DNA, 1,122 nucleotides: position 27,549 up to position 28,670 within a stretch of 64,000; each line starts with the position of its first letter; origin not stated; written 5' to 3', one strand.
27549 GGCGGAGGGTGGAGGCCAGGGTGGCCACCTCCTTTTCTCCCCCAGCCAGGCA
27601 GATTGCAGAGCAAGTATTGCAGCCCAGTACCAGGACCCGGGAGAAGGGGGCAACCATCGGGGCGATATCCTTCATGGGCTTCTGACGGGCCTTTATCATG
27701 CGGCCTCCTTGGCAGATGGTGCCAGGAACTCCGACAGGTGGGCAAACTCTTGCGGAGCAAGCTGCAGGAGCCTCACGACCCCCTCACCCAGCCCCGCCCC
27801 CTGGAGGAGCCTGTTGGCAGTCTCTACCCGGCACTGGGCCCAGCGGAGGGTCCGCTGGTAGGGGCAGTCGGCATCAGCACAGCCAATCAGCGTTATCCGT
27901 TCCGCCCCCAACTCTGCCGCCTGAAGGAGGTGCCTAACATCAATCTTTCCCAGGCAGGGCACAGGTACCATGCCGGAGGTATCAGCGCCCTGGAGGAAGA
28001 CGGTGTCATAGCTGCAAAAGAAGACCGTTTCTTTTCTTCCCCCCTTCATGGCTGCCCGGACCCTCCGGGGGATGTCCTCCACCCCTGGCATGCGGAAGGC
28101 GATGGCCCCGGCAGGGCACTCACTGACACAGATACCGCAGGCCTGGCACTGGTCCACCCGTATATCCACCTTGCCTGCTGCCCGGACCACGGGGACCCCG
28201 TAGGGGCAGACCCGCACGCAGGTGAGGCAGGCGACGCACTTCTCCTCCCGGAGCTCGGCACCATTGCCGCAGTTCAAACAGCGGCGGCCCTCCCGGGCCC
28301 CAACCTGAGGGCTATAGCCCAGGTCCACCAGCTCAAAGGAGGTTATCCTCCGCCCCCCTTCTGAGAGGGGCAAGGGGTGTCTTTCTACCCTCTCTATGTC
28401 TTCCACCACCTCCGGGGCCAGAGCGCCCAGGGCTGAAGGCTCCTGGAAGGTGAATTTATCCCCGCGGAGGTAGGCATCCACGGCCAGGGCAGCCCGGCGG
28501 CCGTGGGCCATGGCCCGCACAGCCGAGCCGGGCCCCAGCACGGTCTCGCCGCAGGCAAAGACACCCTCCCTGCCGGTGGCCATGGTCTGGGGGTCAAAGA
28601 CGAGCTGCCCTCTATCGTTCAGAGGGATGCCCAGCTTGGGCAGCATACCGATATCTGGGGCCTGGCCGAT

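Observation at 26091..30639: MetF-MetV MTHFR whose electron-input partner is a single GltD-like/2x[4Fe-4S]/MvhD-like fusion protein, followed by MBL hydrolase and ferredoxin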

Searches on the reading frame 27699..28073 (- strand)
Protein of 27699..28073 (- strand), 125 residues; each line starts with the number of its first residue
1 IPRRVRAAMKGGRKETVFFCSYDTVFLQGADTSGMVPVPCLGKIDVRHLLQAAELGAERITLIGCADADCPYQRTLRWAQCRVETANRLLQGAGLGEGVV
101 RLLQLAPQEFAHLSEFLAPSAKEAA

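Call 55: search_solved_structures(query=A2, max_evalue=1, show_alignments=3)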
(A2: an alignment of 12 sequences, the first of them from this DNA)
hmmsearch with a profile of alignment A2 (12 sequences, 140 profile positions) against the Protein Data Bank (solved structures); distinct sequences matched with E-value up to 1: 16.
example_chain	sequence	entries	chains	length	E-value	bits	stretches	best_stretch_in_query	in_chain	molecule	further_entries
5odc_D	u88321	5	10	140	7.3e-28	100.1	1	17-139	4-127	Methyl-viologen reducing hydrogenase subunit D | Methyl-viologen reducing hydrogenase, subunit D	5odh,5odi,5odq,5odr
8rvu_F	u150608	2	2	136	3.2e-27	98.1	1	17-138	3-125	Methyl viologen-reducing hydrogenase, subunit D-related protein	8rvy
8rvv_F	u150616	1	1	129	4.2e-27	97.7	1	18-138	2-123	Methyl viologen-reducing hydrogenase, subunit D-related protein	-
9sfi_K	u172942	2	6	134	2.1e-26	95.4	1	17-139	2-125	F420-non-reducing hydrogenase subunit delta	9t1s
9sw2_D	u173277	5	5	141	8.4e-26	93.5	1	17-138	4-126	F420-non-reducing hydrogenase iron-sulfur subunit D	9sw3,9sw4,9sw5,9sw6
7bkb_F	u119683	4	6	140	7.5e-25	90.4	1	18-139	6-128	F420-non-reducing hydrogenase subunit D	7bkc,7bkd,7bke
9qkx_A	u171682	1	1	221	6.1e-05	25.9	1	56-81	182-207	Chains: A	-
7uek_A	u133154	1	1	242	0.00015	24.6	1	94-133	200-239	OT3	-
5lkw_A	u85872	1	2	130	0.075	15.9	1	74-137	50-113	Putative OmpA family lipoprotein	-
4b5c_A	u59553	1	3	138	0.11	15.3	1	74-137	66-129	PUTATIVE OMPA FAMILY LIPOPROTEIN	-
9tzd_A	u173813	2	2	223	0.15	14.8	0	59-78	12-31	KempTIM1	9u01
5n2c_A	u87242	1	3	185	0.16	14.8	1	74-137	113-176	Putative OmpA family lipoprotein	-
4fx7_A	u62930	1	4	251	0.54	13.1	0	60-76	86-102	Imidazole glycerol phosphate synthase subunit HisF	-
3og3_A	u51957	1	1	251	0.61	12.9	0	60-76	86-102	Imidazole glycerol phosphate synthase subunit hisF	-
3tdn_A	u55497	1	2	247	0.71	12.7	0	60-76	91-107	FLR SYMMETRIC ALPHA-BETA TIM BARREL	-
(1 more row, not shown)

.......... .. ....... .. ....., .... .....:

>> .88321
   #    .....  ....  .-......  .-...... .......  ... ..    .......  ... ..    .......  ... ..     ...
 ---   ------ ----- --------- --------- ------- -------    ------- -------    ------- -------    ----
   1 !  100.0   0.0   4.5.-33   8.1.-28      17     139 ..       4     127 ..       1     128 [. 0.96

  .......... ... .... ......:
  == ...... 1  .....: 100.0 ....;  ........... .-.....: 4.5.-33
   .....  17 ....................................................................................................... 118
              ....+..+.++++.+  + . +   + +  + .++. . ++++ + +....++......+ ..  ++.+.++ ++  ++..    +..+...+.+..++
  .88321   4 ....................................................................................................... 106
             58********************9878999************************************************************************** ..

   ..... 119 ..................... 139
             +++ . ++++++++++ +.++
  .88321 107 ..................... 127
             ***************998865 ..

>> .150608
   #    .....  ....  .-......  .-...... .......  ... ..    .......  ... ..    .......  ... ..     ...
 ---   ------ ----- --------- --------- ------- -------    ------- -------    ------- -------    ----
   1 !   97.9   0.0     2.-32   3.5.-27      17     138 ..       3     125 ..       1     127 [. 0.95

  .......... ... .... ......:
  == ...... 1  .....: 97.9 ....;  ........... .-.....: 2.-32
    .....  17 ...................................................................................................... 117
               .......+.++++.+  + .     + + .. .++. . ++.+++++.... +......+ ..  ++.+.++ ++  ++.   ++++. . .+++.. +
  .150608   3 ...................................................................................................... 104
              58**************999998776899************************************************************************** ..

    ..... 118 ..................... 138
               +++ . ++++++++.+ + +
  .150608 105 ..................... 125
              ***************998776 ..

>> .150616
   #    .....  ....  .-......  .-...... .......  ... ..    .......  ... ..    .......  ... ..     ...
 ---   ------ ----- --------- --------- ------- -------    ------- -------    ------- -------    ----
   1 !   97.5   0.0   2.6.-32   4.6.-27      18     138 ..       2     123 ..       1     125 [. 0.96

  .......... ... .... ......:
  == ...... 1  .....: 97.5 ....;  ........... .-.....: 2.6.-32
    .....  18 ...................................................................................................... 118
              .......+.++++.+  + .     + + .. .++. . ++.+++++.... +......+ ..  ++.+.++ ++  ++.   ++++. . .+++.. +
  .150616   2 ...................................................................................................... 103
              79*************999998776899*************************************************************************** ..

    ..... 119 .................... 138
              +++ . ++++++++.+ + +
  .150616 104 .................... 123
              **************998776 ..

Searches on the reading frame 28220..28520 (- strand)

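Call 46: search_solved_structures(query=window:28220-28520:-, max_evalue=1, show_alignments=4)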
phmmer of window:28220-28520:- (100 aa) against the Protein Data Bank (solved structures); distinct sequences matched with E-value up to 1: 8.
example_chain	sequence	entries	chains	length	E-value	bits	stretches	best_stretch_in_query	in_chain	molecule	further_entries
9bov_A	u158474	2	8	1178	6.3e-09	39.4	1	2-85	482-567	Molybdopterin oxidoreductase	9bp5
5jca_L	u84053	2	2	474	0.00079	23.1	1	46-84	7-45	NADH-dependent Ferredoxin:NADP Oxidoreductase (NfnI) subunit alpha | NADH-dependent Ferredoxin:NADP Oxidoreductase subunit alpha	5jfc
5vj7_A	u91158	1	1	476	0.00092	22.8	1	46-84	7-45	Oxidoreductase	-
9n5u_A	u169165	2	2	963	0.019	18.6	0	3-21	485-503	NfnA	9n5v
8oh5_C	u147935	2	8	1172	0.11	16.2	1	3-85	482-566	Formate dehydrogenase-O, major subunit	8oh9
5msz_A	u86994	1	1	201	0.24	15.1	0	10-84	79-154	Thermobia domestica domestica AA15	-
4ylf_B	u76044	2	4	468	0.34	14.6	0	56-85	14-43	Dihydropyrimidine dehydrogenase subunit A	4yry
9zem_A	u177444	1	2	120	0.83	13.4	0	6-41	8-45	HeliScrew4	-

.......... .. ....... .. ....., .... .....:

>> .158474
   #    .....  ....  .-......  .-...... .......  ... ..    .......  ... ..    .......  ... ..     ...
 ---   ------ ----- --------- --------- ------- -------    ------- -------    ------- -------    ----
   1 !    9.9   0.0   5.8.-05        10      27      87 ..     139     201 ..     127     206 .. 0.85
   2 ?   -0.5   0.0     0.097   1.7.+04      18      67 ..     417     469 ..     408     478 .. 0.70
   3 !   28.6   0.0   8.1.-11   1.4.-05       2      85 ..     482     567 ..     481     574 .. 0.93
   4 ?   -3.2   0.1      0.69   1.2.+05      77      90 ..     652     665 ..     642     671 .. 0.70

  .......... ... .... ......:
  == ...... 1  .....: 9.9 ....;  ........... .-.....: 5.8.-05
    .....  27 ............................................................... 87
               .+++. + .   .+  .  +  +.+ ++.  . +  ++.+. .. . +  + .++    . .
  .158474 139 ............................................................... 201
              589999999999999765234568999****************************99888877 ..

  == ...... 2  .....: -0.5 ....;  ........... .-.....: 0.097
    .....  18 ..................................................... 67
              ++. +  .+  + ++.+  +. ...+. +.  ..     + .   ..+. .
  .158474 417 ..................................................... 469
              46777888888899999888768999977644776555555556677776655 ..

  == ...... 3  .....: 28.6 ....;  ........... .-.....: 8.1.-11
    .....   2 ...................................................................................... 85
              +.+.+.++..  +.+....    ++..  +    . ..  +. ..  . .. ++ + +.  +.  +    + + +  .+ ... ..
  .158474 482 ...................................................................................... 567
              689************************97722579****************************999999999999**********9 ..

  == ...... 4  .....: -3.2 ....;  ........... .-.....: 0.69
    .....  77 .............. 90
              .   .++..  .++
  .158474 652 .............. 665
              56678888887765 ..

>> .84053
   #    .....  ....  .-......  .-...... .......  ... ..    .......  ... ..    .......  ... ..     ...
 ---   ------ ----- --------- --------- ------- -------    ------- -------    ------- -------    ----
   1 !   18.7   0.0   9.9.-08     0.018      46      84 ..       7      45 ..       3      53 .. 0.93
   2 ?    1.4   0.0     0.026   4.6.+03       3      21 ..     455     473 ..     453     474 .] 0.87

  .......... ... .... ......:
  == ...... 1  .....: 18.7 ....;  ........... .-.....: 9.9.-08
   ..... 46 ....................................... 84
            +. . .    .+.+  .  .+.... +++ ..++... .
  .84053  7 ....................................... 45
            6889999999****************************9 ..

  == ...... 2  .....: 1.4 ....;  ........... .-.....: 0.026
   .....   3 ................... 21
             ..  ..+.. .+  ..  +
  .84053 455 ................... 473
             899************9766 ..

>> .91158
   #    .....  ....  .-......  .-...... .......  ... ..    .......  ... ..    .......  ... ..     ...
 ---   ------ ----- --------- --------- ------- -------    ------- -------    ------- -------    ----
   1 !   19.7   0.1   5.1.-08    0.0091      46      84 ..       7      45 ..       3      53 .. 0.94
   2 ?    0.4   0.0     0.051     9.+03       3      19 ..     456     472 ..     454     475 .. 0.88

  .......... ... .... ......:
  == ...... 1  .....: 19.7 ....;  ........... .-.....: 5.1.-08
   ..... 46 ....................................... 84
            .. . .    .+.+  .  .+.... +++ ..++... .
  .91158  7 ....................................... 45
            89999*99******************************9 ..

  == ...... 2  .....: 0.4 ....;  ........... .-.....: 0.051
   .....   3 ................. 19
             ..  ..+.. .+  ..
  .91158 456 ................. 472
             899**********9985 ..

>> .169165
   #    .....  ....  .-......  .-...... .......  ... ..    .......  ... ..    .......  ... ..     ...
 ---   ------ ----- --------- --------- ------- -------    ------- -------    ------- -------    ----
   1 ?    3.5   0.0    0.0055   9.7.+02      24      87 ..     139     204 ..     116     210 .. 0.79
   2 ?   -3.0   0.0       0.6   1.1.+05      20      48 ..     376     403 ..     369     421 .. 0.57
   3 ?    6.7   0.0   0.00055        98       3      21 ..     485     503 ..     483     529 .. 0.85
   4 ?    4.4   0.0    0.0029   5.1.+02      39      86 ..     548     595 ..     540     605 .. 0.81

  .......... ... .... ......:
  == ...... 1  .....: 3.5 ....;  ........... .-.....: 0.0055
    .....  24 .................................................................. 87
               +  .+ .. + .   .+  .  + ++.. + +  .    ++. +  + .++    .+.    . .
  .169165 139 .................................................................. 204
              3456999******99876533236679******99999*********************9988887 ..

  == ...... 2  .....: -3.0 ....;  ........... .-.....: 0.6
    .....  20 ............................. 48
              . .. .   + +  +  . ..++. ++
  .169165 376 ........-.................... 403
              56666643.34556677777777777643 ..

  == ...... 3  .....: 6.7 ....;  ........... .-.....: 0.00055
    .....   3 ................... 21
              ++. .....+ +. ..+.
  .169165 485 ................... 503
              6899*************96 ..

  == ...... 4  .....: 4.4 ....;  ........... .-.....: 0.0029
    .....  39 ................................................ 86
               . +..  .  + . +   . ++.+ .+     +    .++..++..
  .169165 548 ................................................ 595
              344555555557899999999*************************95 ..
